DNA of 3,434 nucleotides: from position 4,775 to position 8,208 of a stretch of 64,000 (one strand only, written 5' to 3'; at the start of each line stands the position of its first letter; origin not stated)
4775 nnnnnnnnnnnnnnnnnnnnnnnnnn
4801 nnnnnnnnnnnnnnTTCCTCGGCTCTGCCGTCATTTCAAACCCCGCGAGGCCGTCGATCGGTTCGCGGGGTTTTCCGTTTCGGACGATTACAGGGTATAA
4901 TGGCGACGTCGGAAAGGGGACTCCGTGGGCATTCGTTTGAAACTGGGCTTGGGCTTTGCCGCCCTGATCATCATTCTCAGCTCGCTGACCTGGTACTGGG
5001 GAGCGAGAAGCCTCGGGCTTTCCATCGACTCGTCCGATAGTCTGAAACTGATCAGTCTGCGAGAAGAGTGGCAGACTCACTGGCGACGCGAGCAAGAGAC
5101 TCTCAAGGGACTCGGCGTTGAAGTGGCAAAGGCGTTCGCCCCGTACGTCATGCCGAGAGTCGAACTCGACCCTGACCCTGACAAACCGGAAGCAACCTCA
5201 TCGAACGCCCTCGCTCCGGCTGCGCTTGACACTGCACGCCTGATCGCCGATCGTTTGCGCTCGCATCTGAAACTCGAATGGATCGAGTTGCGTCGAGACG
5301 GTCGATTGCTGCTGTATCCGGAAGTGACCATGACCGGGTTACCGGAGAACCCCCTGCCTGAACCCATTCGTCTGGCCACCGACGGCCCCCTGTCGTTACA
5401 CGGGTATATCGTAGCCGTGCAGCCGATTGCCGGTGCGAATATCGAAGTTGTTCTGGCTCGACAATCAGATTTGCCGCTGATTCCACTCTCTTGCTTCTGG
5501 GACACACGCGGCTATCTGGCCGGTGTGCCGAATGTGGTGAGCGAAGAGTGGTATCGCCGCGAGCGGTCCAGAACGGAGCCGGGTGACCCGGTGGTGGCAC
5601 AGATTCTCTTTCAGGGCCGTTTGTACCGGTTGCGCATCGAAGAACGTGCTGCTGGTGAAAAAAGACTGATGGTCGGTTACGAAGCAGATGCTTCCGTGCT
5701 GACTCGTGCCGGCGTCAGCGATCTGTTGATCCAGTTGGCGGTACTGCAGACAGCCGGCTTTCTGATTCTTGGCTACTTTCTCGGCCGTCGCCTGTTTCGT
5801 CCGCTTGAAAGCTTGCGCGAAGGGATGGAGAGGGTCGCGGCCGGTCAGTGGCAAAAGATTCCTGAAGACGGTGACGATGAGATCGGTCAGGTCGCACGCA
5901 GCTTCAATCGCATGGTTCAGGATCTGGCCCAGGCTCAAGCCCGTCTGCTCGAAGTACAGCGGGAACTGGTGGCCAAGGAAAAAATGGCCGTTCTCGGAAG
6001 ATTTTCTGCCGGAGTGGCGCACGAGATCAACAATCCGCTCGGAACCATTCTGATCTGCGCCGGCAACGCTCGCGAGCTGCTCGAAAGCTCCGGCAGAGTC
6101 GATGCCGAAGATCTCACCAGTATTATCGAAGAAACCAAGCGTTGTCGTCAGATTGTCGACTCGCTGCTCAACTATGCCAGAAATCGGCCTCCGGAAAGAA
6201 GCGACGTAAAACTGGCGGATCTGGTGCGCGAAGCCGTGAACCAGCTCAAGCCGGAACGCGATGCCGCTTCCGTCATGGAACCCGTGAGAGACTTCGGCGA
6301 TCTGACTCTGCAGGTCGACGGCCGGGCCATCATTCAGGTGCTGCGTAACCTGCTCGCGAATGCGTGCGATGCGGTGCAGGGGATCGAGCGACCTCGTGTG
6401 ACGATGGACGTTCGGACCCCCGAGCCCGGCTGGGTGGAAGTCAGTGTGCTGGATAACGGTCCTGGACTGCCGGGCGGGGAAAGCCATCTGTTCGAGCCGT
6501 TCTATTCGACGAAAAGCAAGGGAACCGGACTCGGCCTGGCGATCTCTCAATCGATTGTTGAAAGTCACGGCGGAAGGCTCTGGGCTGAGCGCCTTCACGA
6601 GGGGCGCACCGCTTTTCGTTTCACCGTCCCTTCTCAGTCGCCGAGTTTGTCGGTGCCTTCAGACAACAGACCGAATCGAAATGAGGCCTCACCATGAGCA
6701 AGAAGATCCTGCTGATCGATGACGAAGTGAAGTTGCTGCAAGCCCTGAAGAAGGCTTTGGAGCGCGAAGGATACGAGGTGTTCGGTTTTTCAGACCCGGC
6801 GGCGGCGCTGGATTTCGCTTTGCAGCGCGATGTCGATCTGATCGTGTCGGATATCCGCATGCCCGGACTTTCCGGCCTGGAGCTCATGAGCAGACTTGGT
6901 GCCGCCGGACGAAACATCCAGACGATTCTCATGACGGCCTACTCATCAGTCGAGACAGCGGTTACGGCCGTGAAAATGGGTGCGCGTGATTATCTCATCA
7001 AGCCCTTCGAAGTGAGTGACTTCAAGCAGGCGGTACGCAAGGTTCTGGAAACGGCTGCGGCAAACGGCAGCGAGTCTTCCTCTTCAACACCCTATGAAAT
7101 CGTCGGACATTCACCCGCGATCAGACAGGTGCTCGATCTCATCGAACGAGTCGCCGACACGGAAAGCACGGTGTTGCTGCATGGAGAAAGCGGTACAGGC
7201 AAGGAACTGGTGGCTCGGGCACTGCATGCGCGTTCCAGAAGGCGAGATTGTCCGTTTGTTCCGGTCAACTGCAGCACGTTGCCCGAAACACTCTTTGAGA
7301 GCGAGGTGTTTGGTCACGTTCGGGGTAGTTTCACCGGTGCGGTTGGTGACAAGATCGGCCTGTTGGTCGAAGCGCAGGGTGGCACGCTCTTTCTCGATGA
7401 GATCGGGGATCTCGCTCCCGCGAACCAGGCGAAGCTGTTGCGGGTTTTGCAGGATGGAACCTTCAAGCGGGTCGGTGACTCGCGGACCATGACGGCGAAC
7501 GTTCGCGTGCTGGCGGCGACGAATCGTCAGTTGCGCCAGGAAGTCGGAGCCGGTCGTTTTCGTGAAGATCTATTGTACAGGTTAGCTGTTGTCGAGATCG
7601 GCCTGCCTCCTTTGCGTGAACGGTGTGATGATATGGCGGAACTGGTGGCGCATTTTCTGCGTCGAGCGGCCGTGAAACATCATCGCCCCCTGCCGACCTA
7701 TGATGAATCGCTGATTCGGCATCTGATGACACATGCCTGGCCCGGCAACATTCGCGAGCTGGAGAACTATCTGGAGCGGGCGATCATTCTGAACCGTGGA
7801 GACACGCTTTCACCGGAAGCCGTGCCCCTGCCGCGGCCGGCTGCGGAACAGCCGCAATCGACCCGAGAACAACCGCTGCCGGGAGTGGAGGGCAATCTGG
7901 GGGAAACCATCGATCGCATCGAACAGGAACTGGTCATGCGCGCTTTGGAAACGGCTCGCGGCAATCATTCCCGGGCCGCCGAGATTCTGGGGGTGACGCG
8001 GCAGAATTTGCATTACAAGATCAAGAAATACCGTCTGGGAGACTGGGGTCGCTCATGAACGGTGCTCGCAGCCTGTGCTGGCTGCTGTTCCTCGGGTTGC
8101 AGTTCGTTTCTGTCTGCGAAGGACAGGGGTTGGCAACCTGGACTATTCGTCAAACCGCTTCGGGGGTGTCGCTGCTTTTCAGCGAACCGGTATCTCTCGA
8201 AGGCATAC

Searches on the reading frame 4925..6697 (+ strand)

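Call 10: search_protein_families(library=pfam, max_evalue=0.001, proteins=[window:4925-6697:+])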
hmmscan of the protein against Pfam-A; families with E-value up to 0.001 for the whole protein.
window:4925-6697:+ (590 aa): 3 families
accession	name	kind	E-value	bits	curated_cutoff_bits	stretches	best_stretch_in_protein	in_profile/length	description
PF02518.31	HATPase_c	-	6.4e-23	81.8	26.4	1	465-571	2-110/111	Histidine kinase-, DNA gyrase B-, and HSP90-like ATPase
PF00672.30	HAMP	-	1e-13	51.8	25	1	285-335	1-52/53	HAMP domain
PF00512.31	HisKA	-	8.3e-11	42.2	26.9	1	357-421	2-64/66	His Kinase A (phospho-acceptor) domain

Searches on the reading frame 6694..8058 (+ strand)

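Call 10: search_protein_families(library=pfam, max_evalue=0.001, proteins=[window:6694-8058:+])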
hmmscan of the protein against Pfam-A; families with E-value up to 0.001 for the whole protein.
window:6694-8058:+ (454 aa): 10 families
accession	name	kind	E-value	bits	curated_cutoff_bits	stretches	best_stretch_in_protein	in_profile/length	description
PF00158.32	Sigma54_activat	-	3.6e-66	222.4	20.2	1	136-302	1-167/168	Sigma-54 interaction domain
PF00072.30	Response_reg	-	1e-27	96.9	30.2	1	5-115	1-111/111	Response regulator receiver domain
PF14532.12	Sigma54_activ_2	-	1.9e-21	77.2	25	1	137-307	1-138/138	Sigma-54 interaction domain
PF25601.1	AAA_lid_14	-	1e-20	73.8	27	1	308-387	1-80/87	AAA+ ATPase lid domain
PF02954.25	HTH_8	-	8.7e-14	51.4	22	1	406-446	2-42/42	Bacterial regulatory protein, Fis family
PF00004.35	AAA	-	8.5e-09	36.4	21.2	1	160-283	1-117/131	ATPase family associated with various cellular activities (AAA)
PF13191.12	AAA_16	-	4.7e-08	34.1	32.6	1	136-250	2-118/167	AAA ATPase domain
PF07728.20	AAA_5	-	4.7e-08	33.6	22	1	160-280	2-125/139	AAA domain (dynein-related subfamily)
PF07724.20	AAA_2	-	9e-05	23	27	1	157-284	3-131/166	AAA domain (Cdc48 subfamily)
PF20030.5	bpMoxR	-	0.00049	19.7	27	1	145-278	19-146/205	MoxR domain in the MoxR-vWA-beta-propeller ternary systems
